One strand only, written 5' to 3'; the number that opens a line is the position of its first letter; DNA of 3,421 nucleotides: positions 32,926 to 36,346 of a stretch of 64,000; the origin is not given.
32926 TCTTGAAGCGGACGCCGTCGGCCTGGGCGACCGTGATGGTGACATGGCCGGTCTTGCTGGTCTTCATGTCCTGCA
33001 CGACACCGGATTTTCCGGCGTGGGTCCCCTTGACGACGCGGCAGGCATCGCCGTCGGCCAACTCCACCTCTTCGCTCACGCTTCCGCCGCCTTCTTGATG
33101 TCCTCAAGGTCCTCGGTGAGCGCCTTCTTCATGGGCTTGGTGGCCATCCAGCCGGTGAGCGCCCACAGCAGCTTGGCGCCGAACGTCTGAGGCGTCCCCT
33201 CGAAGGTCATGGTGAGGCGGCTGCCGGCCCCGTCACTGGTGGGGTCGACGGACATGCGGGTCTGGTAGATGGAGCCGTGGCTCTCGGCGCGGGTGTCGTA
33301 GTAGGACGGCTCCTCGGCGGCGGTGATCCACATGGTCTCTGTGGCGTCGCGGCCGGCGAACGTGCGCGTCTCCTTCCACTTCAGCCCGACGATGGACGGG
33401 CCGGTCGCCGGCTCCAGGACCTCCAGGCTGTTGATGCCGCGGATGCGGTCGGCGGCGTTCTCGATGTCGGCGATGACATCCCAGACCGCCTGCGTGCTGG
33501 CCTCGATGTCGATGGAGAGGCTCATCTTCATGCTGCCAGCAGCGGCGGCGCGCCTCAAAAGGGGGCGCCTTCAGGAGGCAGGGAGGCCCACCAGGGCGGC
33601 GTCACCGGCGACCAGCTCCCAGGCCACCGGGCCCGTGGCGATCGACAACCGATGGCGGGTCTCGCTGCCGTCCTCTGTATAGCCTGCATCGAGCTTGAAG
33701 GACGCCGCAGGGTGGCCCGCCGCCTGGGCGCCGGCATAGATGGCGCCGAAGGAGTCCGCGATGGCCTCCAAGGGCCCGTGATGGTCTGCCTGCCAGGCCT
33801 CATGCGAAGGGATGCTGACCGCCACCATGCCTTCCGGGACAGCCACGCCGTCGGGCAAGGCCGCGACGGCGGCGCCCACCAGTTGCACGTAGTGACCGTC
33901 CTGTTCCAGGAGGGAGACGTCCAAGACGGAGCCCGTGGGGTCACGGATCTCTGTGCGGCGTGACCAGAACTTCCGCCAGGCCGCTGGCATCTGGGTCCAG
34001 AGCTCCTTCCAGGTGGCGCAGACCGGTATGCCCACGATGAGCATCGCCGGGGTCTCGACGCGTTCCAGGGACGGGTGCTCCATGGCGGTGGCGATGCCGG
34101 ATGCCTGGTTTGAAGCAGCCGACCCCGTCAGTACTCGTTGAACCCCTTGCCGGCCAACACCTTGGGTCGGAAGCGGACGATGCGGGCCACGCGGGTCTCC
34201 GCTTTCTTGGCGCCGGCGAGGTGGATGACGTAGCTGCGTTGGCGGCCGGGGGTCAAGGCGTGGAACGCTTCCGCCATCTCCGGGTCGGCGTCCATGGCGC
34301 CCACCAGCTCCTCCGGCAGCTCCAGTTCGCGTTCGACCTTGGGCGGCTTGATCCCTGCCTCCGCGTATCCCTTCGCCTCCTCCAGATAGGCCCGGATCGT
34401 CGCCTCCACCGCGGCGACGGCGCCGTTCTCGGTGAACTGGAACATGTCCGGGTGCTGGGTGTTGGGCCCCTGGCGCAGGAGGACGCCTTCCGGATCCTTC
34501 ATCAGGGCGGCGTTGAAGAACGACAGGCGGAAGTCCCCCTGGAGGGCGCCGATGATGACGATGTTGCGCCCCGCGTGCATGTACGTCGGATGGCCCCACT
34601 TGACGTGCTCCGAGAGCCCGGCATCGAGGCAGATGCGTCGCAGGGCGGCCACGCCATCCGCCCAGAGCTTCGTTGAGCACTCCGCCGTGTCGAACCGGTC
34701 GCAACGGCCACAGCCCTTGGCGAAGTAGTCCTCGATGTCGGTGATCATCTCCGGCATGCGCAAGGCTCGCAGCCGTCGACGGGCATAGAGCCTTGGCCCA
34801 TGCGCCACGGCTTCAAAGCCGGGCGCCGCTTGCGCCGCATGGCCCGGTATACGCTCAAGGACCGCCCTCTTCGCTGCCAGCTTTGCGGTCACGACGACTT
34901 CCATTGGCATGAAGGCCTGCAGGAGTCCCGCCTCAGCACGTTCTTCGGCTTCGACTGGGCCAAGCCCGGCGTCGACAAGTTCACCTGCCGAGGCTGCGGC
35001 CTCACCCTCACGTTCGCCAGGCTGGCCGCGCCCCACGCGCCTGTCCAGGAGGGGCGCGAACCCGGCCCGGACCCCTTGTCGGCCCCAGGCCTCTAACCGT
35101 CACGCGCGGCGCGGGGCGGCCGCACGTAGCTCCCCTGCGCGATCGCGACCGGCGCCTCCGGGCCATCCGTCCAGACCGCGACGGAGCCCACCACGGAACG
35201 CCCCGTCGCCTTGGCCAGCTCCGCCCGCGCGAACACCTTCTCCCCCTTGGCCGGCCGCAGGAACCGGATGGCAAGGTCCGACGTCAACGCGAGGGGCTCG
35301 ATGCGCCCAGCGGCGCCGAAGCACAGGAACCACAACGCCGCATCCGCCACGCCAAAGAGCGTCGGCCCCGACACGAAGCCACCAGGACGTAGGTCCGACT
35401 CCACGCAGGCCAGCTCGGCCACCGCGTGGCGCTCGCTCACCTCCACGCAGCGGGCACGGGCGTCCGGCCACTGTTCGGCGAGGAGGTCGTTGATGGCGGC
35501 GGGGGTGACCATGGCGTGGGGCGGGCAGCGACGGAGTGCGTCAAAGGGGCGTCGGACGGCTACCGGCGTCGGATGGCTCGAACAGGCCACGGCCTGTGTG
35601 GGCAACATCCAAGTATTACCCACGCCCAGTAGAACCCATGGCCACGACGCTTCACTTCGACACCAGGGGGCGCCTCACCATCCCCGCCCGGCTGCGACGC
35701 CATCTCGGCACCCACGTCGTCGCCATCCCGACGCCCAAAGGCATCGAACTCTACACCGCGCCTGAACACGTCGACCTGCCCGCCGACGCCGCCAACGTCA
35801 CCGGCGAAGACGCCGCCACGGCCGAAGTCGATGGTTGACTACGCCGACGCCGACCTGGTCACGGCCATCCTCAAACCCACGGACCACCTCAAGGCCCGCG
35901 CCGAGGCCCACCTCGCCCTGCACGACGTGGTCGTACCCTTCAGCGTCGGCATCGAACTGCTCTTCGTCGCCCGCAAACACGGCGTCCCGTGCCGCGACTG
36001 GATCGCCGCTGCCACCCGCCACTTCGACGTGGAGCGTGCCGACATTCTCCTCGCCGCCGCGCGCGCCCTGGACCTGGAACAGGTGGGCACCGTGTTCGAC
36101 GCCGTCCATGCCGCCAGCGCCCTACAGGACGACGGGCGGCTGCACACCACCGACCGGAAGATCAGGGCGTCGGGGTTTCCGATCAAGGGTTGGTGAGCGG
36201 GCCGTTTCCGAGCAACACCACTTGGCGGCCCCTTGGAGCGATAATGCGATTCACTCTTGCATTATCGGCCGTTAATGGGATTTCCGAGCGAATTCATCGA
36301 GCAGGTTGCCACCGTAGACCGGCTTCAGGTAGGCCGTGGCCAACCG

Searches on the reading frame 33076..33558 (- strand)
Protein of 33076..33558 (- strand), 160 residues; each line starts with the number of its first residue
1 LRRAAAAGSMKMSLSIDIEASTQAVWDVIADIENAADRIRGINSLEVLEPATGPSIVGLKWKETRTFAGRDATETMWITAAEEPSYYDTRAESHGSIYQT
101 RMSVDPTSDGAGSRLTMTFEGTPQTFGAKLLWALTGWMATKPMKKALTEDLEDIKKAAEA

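Call 10: search_protein_families(library=pfam, proteins=[window:33076-33558:-], max_evalue=0.01)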
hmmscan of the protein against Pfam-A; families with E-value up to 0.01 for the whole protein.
window:33076-33558:- (160 aa): 2 families
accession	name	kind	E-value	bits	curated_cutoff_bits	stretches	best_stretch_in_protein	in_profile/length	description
PF10604.15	Polyketide_cyc2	-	1.5e-12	48.4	27.4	1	11-159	3-142/142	Polyketide cyclase / dehydrase and lipid transport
PF03364.25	Polyketide_cyc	-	0.00022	21.9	23.4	1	18-58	1-38/126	Polyketide cyclase / dehydrase and lipid transport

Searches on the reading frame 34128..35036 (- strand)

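Call 10: search_protein_families(library=pfam, proteins=[window:34128-35036:-], max_evalue=0.01)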
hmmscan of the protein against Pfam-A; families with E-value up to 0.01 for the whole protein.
window:34128-35036:- (302 aa): 2 families
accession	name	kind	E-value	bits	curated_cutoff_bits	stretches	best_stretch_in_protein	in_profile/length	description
PF13376.11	OmdA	-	3.6e-16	59.3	25.6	1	237-294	1-58/60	Bacteriocin-protection, YdeI or OmpD-Associated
PF08818.16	DUF1801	-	4.3e-10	40.3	27.2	1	126-221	2-84/85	Domain of unknown function (DU1801)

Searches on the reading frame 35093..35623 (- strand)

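Call 10: search_protein_families(library=pfam, proteins=[window:35093-35623:-], max_evalue=0.01)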
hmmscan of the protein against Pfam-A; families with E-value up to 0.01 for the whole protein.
window:35093-35623:- (176 aa): 1 family
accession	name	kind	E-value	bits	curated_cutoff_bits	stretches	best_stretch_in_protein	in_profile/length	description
PF03061.28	4HBT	-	4.9e-11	43.2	20.6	1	81-156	1-76/79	Thioesterase superfamily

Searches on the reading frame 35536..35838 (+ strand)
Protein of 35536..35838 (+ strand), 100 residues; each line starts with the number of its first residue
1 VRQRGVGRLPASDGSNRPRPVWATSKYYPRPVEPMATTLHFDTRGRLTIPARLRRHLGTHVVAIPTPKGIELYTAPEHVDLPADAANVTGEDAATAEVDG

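Call 10: search_protein_families(library=pfam, proteins=[window:35536-35838:+], max_evalue=0.01)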
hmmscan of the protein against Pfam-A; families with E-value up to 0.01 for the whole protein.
window:35536-35838:+ (100 aa): 1 family
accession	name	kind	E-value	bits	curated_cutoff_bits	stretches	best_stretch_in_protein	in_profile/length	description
PF02381.23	MraZ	-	1e-06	29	23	1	36-84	5-55/72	MraZ protein, putative antitoxin-like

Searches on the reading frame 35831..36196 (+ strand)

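Call 10: search_protein_families(library=pfam, proteins=[window:35831-36196:+], max_evalue=0.01)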
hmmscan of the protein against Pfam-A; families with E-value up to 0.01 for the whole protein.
window:35831-36196:+ (121 aa): 1 family
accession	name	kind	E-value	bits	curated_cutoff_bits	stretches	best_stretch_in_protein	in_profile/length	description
PF01850.27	PIN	-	0.0013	19.7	23.6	1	13-113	11-116/120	PIN domain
